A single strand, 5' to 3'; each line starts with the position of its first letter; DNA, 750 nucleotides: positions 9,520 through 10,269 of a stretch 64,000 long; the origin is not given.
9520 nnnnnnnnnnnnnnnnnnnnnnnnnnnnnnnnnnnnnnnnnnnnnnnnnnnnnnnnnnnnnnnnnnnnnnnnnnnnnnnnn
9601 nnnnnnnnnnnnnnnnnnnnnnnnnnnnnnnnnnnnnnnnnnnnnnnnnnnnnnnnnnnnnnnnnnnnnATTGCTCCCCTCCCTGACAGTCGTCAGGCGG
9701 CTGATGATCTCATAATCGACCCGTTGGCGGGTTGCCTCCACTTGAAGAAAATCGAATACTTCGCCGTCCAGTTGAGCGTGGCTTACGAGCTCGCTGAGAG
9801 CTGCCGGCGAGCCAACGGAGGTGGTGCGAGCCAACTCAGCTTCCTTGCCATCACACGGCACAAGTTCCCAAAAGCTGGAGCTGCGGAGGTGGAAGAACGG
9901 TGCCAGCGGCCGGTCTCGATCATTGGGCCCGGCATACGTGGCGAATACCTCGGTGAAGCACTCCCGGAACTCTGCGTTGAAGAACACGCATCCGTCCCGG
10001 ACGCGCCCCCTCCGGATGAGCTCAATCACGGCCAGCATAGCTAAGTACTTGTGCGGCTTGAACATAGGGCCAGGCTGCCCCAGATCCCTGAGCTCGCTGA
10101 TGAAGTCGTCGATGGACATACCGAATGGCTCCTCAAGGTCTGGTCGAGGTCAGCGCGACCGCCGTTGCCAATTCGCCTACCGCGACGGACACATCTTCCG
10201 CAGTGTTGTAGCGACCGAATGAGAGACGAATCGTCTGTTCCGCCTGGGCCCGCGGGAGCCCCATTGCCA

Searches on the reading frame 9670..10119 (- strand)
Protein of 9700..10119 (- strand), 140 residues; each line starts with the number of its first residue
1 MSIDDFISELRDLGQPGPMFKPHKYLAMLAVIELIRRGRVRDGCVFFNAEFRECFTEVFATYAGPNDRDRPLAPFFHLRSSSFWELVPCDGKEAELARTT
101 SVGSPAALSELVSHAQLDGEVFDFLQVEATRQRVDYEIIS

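Call 69: search_solved_structures(query=A4, max_evalue=10, show_alignments=3)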
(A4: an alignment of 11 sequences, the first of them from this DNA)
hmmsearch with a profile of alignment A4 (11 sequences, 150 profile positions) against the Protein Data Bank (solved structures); distinct sequences matched with E-value up to 10: 4.
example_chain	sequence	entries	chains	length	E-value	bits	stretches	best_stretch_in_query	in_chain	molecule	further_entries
8h0l_A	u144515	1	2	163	8.7e-28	100.5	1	1-140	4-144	SBDHga1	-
7cc9_A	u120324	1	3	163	0.92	12.8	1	5-89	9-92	HNHc domain-containing protein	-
7ccj_A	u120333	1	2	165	0.95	12.8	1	5-89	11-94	HNHc domain-containing protein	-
7ccd_A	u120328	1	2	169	1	12.7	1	5-89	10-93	HNHc domain-containing protein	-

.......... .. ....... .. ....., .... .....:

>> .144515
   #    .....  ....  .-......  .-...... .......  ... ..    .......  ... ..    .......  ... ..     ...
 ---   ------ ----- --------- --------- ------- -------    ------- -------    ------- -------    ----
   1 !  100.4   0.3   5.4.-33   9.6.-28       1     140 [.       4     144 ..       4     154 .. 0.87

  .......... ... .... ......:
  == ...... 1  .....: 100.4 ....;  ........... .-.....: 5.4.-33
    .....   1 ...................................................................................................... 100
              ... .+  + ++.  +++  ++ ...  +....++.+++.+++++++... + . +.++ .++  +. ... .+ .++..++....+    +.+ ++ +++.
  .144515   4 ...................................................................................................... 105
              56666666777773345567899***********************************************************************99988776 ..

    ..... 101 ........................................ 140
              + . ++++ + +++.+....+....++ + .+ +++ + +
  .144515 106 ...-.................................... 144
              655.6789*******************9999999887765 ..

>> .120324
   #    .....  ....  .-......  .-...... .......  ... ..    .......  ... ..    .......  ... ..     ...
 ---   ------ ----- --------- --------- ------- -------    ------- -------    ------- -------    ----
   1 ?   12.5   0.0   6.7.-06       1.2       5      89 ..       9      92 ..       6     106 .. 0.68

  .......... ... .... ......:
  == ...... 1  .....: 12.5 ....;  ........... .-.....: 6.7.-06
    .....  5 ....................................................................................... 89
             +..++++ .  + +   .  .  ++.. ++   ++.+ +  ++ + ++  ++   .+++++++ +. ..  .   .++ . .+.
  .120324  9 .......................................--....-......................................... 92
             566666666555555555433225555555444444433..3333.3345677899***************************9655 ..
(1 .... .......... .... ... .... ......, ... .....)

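Call 100: search_protein_families(library=padloc, proteins=[window:9700-10119:-], max_evalue=0.1)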
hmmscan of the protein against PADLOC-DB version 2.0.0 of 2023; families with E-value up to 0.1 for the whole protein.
window:9700-10119:- (140 aa): 0 families
